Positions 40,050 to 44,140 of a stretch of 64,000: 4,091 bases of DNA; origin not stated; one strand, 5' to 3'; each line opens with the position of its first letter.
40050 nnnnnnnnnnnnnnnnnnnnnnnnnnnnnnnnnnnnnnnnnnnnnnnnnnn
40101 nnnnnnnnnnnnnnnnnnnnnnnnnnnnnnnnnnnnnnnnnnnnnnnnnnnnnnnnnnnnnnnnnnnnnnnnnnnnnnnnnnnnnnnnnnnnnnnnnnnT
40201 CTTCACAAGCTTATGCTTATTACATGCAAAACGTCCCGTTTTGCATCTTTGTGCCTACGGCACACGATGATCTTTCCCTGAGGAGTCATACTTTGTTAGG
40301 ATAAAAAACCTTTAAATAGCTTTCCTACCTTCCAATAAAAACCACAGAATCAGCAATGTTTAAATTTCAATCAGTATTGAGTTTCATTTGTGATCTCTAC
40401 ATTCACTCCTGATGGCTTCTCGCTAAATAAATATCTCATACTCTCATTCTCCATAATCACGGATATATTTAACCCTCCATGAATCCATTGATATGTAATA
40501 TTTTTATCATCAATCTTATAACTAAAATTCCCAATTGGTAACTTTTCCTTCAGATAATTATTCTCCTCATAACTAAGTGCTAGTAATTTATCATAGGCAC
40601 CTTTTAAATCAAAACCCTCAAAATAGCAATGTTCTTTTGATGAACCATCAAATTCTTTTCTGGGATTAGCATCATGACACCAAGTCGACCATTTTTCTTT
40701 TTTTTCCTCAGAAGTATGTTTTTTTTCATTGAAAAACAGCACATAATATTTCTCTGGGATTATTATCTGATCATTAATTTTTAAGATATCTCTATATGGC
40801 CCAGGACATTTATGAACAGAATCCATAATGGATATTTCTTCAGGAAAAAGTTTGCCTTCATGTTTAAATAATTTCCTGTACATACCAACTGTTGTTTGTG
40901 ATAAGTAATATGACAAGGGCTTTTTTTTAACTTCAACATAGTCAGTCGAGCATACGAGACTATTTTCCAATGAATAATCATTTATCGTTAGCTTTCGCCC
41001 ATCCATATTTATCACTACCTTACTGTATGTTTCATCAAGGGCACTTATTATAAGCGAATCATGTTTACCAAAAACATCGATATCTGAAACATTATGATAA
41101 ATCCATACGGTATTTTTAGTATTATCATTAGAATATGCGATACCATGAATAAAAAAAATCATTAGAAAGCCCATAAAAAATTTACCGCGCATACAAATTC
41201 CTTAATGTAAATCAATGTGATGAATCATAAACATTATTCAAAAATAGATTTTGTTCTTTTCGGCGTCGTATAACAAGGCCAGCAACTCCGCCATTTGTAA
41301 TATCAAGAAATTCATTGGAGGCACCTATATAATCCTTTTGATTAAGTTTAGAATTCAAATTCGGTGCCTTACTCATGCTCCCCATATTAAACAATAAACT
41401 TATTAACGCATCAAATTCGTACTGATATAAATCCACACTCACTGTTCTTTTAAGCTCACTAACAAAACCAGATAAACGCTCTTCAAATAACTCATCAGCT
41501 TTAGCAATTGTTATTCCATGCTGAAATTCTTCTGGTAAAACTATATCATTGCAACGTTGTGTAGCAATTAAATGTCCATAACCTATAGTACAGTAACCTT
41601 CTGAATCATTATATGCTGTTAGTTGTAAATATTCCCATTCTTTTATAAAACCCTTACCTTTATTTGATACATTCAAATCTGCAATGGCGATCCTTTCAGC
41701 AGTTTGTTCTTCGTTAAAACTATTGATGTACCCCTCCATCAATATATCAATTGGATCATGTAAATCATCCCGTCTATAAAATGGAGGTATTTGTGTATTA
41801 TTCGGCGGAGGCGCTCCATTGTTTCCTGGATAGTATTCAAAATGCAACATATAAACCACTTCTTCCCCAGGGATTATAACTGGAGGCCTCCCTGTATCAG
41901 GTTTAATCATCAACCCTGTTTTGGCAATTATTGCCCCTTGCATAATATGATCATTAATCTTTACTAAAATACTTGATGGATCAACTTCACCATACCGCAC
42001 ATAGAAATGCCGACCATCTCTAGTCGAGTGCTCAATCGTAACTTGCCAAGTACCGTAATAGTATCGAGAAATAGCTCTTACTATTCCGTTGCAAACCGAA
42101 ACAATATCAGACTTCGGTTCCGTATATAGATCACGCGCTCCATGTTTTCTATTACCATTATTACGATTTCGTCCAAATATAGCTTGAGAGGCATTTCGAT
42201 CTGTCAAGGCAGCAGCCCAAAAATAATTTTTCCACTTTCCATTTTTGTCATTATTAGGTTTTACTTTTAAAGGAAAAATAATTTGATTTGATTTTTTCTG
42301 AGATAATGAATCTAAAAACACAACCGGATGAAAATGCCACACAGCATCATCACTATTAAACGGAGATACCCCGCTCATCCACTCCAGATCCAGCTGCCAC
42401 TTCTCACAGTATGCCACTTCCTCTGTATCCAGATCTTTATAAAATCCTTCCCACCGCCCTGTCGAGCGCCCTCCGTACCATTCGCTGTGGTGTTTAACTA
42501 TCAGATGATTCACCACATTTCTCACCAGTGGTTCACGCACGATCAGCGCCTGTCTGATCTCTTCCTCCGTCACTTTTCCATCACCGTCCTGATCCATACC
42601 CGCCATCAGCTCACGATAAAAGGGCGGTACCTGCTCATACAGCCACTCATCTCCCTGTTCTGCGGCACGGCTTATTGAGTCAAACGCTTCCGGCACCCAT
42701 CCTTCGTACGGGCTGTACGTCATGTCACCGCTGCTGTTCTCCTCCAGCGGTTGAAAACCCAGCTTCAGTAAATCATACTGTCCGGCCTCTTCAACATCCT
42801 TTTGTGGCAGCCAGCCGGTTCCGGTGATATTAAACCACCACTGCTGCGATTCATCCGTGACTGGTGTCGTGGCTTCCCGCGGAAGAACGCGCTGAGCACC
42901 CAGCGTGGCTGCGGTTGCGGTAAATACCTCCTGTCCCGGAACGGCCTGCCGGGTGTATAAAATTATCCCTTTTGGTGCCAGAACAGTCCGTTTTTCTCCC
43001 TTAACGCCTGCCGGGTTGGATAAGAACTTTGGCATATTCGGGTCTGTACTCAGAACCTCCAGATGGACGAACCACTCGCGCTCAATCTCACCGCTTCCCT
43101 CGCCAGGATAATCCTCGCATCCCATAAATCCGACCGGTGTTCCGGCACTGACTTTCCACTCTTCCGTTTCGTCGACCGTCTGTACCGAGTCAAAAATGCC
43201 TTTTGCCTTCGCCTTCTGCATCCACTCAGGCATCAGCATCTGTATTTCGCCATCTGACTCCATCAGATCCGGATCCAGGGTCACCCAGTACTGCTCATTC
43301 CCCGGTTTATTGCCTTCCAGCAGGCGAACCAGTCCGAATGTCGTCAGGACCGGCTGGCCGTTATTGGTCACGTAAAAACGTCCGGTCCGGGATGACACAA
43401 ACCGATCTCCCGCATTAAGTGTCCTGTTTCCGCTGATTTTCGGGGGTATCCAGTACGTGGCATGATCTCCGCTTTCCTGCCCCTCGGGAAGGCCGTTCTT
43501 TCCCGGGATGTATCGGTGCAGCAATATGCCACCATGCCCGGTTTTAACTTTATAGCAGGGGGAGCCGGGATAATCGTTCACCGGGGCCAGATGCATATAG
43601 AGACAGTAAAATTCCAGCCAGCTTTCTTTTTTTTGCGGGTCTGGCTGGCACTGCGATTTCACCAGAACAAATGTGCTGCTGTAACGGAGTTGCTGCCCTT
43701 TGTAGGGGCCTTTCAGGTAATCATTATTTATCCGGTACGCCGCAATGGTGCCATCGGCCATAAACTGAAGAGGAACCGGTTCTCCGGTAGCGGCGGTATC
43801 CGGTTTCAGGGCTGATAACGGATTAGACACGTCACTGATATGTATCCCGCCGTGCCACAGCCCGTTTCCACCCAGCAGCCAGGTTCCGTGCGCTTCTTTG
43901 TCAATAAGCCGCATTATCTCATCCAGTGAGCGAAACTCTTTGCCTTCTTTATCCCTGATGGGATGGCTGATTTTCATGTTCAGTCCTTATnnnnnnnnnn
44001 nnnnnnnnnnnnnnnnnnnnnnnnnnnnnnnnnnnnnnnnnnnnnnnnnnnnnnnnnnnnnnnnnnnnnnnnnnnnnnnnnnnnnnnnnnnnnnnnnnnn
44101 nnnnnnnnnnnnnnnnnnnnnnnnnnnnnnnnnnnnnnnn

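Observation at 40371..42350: Sharp compositional break inside the effector gene: AT-rich toxin-immunity module grafted onto a GC-normal N-terminal domain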

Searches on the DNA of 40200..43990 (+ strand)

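Call 8: search_dna_similar(query=window:40200-43990:+, collection=ecoli_genomes, mode=near, max_rows=40)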
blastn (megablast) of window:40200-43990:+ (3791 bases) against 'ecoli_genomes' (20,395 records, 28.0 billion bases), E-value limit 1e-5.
Records with a match: 2521; places in all: 2701; records where one place covers at least 80% of the query: 0.
Genomes with a match: 2520 of 5426; with a place that covers at least 80% of the query: 0. Places per genome that has any: lowest 1, median 1, highest 4. On chromosomes: 2696 places; on plasmids: 5.
Best place of each record, by identity: >=99% 76; 95-99% 2357; 90-95% 13; 80-90% 75.
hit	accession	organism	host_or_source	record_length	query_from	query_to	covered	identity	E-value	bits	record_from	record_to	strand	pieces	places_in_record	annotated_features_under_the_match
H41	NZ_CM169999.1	Escherichia coli strain N96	Tibetan Pig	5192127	1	2644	70%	99.5%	0e+0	4956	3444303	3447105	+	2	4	glycoside hydrolase family protein | hypothetical protein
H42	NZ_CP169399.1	Escherichia coli strain MFDS1022581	Animal source foods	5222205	2112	3791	44%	98.6%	0e+0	3915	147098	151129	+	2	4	hypothetical protein (x2) | EF-hand domain-containing protein | ISAs1 family transposase | N-acetylmuramidase family protein | tssI: type VI secretion system tip protein TssI/VgrG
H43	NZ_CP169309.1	Escherichia coli strain MFDS1019527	cattle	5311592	2112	3791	44%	98.6%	0e+0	3915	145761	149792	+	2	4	hypothetical protein (x2) | EF-hand domain-containing protein | ISAs1 family transposase | N-acetylmuramidase family protein | tssI: type VI secretion system tip protein TssI/VgrG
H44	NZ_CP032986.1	Escherichia coli strain BE2-5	egret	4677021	1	86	2%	96.6%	8e-30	143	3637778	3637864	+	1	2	none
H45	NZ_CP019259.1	Escherichia coli strain 13C1065T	chicken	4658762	1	86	2%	96.6%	8e-30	143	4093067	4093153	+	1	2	none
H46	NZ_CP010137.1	Escherichia coli strain D2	dog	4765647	1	86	2%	96.6%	8e-30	143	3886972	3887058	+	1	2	none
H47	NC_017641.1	Escherichia coli UMNK88 strain UMNK88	porcine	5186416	1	86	2%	96.6%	8e-30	143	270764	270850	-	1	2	none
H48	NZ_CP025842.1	Escherichia coli strain 720632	Homo sapiens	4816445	1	86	2%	96.6%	8e-30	143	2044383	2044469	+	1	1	none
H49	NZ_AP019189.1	Escherichia coli strain M217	Homo sapiens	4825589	1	86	2%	96.6%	8e-30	143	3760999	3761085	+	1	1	none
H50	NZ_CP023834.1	Escherichia coli strain 4/2-1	Homo sapiens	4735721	1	86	2%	96.6%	8e-30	143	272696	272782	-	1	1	none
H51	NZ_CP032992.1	Escherichia coli strain W5-6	Jin River water W5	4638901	1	86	2%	96.6%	8e-30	143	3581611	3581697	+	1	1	none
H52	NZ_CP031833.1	Escherichia coli strain 2452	Homo sapiens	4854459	1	86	2%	96.6%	8e-30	143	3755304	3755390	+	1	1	none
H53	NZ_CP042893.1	Escherichia coli strain CFSAN061772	missing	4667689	1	86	2%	96.6%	8e-30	143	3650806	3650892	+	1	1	none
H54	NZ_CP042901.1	Escherichia coli strain CFSAN061762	missing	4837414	1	86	2%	96.6%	8e-30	143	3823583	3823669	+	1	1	none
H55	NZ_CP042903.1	Escherichia coli strain CFSAN061761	missing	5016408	1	86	2%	96.6%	8e-30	143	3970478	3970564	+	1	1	none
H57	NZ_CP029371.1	Escherichia coli strain C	cow's milk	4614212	1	86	2%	96.6%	8e-30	143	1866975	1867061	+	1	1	none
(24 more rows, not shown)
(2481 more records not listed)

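Call 11: get_annotated_region(hit=H41, flank=6000)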
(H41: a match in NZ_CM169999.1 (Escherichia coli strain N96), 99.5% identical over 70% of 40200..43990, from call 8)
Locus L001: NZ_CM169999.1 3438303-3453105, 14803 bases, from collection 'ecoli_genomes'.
description: Escherichia coli strain N96 chromosome, whole genome shotgun sequence
organism: Escherichia coli strain N96 (NCBI taxid 562)
replicon: chromosome; assembly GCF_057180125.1
host: Tibetan Pig; source: feces; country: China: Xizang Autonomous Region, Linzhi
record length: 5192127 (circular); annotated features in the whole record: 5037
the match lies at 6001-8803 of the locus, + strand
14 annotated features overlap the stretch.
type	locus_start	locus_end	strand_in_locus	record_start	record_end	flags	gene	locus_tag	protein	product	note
CDS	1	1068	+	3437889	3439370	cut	dtpD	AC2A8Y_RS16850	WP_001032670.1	dipeptide permease DtpD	-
CDS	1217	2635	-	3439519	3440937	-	phrB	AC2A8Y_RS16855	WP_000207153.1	deoxyribodipyrimidine photo-lyase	-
CDS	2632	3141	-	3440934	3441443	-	ybgA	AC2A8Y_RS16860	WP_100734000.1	YbgA family protein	-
CDS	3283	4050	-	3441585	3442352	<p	ybfD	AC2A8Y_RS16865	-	ISAs1 family transposase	incomplete; partial in the middle of a contig; missing C-terminus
CDS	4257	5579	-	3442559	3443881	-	ltrA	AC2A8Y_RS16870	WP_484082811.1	group II intron reverse transcriptase/maturase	-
CDS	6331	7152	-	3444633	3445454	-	-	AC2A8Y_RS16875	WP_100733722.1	hypothetical protein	-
CDS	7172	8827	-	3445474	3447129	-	-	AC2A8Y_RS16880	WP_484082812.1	glycoside hydrolase family protein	-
CDS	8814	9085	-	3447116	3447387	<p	-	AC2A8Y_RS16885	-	transposase family protein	frameshifted; internal stop; incomplete; partial in the middle of a contig; missing C-terminus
CDS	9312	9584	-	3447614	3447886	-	-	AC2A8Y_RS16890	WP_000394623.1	bacteriocin immunity protein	-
CDS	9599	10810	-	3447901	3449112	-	-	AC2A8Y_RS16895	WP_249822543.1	S-type pyocin domain-containing protein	-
CDS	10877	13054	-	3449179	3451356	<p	tssI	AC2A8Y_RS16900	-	type VI secretion system tip protein TssI/VgrG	incomplete; partial in the middle of a contig; missing C-terminus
CDS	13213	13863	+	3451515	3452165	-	tnpA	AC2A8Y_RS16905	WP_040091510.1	IS66-like element accessory protein TnpA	-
CDS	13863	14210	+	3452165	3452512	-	tnpB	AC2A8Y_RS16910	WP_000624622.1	IS66 family insertion sequence element accessory protein TnpB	TnpB, as the term is used for proteins encoded by IS66 family insertion elements, is considered an accessory protein, ...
CDS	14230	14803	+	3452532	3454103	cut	tnpC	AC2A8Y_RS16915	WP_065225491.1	IS66 family transposase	-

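Call 12: get_annotated_region(hit=H42, flank=6000)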
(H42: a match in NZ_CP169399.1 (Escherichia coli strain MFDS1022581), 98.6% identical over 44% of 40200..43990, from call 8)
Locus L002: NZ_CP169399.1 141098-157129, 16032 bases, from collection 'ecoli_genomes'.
description: Escherichia coli strain MFDS1022581 chromosome, complete genome
organism: Escherichia coli strain MFDS1022581 (NCBI taxid 562)
replicon: chromosome; assembly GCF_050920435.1
host: -; source: Animal source foods; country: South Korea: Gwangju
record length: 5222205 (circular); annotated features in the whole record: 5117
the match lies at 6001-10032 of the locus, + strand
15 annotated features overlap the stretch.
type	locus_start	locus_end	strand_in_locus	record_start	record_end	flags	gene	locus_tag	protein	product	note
CDS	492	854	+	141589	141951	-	yibI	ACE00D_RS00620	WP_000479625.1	DUF3302 domain-containing protein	-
CDS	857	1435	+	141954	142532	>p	-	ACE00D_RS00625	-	biotin/lipoyl-binding protein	incomplete; partial in the middle of a contig; missing C-terminus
CDS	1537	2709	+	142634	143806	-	istA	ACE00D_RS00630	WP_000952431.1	IS21-like element ISEc62 family transposase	-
CDS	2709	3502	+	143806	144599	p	istB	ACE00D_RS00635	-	IS21-like element helper ATPase IstB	frameshifted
CDS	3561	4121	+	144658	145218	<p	-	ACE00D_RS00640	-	HlyD family secretion protein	incomplete; partial in the middle of a contig; missing N-terminus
CDS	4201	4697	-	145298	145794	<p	-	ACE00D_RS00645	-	ISAs1 family transposase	frameshifted; internal stop; incomplete; partial in the middle of a contig; missing C-terminus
CDS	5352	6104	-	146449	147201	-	-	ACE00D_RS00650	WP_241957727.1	N-acetylmuramidase family protein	-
CDS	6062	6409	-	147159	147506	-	-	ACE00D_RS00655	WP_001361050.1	EF-hand domain-containing protein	-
CDS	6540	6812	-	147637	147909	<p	-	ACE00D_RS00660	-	ISAs1 family transposase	incomplete; partial in the middle of a contig; missing C-terminus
CDS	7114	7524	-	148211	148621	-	-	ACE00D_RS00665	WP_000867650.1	hypothetical protein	-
CDS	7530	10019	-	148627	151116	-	-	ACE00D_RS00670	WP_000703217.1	hypothetical protein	-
CDS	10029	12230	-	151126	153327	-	tssI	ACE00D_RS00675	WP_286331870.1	type VI secretion system tip protein TssI/VgrG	-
CDS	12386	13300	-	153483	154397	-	-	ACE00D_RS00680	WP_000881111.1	hypothetical protein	-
CDS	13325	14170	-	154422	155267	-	-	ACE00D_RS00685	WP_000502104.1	hypothetical protein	-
CDS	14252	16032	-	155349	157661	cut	tssI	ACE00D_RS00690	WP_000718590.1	type VI secretion system tip protein TssI/VgrG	-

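Call 57: search_dna_similar(query=window:42311-43977:+, collection=ecoli_genomes, mode=near, max_rows=40, rows=spread)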
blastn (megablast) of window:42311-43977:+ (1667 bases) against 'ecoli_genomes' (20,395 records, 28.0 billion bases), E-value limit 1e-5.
Records with a match: 3; places in all: 7; records where one place covers at least 80% of the query: 3.
Genomes with a match: 3 of 5426; with a place that covers at least 80% of the query: 3. Places per genome that has any: lowest 2, median 2, highest 3. On chromosomes: 7 places; on plasmids: 0.
Best place of each record, by identity: >=99% 3.
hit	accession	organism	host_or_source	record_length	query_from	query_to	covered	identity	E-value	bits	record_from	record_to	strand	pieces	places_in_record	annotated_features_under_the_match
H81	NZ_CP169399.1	Escherichia coli strain MFDS1022581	Animal source foods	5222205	1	1667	100%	99.5%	0e+0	3035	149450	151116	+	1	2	hypothetical protein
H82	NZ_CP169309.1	Escherichia coli strain MFDS1019527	cattle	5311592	1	1667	100%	99.5%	0e+0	3035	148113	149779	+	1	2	hypothetical protein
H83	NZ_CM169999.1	Escherichia coli strain N96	Tibetan Pig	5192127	1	1667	100%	99.4%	0e+0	3024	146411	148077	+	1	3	chitinase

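Call 65: get_annotated_region(hit=H83, flank=7000)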
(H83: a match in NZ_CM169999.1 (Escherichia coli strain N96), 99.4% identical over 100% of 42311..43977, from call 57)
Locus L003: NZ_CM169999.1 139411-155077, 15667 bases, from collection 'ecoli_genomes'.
description: Escherichia coli strain N96 chromosome, whole genome shotgun sequence
organism: Escherichia coli strain N96 (NCBI taxid 562)
replicon: chromosome; assembly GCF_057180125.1
host: Tibetan Pig; source: feces; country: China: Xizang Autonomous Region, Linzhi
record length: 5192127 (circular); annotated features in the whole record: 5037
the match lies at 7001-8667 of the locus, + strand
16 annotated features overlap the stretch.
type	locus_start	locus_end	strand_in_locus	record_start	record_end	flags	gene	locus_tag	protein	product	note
CDS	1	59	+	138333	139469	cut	yibH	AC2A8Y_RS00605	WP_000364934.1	HlyD family secretion protein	-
CDS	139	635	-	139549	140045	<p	-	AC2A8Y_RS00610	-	ISAs1 family transposase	frameshifted; internal stop; incomplete; partial in the middle of a contig; missing C-terminus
CDS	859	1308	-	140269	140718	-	-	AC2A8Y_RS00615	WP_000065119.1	hypothetical protein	-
CDS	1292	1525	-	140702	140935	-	-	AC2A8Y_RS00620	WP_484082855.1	N-acetylmuramidase domain-containing protein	-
CDS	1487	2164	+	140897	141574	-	tnpA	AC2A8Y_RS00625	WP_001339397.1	IS66-like element accessory protein TnpA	-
CDS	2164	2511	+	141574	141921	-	tnpB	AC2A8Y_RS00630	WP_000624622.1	IS66 family insertion sequence element accessory protein TnpB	TnpB, as the term is used for proteins encoded by IS66 family insertion elements, is considered an accessory protein, ...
CDS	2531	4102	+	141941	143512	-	-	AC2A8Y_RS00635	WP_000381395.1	IS66-like element ISCro1 family transposase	-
CDS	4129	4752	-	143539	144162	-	-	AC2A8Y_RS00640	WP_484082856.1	N-acetylmuramidase domain-containing protein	-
CDS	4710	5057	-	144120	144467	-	-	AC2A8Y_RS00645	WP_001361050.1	EF-hand domain-containing protein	-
CDS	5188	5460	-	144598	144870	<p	-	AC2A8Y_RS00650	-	ISAs1 family transposase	incomplete; partial in the middle of a contig; missing C-terminus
CDS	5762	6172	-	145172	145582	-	-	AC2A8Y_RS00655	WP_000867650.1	hypothetical protein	-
CDS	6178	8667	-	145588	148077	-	-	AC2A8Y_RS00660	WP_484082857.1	chitinase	-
CDS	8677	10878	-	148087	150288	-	tssI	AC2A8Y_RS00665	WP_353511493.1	type VI secretion system tip protein TssI/VgrG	-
CDS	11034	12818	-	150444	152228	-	-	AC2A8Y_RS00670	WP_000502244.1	M35 family metalloendopeptidase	-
CDS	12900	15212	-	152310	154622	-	tssI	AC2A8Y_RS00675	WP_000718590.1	type VI secretion system tip protein TssI/VgrG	-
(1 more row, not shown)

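Call 85: get_annotated_region(hit=H57, flank=2500)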
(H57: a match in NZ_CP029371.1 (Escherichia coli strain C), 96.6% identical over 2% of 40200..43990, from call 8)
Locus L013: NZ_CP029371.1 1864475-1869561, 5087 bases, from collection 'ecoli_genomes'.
description: Escherichia coli strain C chromosome, complete genome
organism: Escherichia coli strain C (NCBI taxid 562)
replicon: chromosome; assembly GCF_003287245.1
host: -; source: cow's milk; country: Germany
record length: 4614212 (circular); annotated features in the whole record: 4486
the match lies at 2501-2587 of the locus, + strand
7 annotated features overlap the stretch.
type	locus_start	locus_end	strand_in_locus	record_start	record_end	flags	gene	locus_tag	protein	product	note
CDS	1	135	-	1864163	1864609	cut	ivy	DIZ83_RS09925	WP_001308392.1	Ivy family C-type lysozyme inhibitor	-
CDS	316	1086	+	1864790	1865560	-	yafV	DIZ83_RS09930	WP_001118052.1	2-oxoglutaramate amidase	-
CDS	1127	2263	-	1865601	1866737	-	-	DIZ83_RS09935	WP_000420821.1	ISAs1 family transposase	-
CDS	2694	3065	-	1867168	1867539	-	-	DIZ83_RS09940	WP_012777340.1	hypothetical protein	-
CDS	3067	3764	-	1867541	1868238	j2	-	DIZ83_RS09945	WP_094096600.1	IS1-like element IS1A family transposase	programmed frameshift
CDS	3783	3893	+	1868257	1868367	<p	-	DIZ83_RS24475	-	protein YkfM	incomplete; partial in the middle of a contig; missing N-terminus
CDS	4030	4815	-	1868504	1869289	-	-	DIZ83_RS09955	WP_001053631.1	hypothetical protein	-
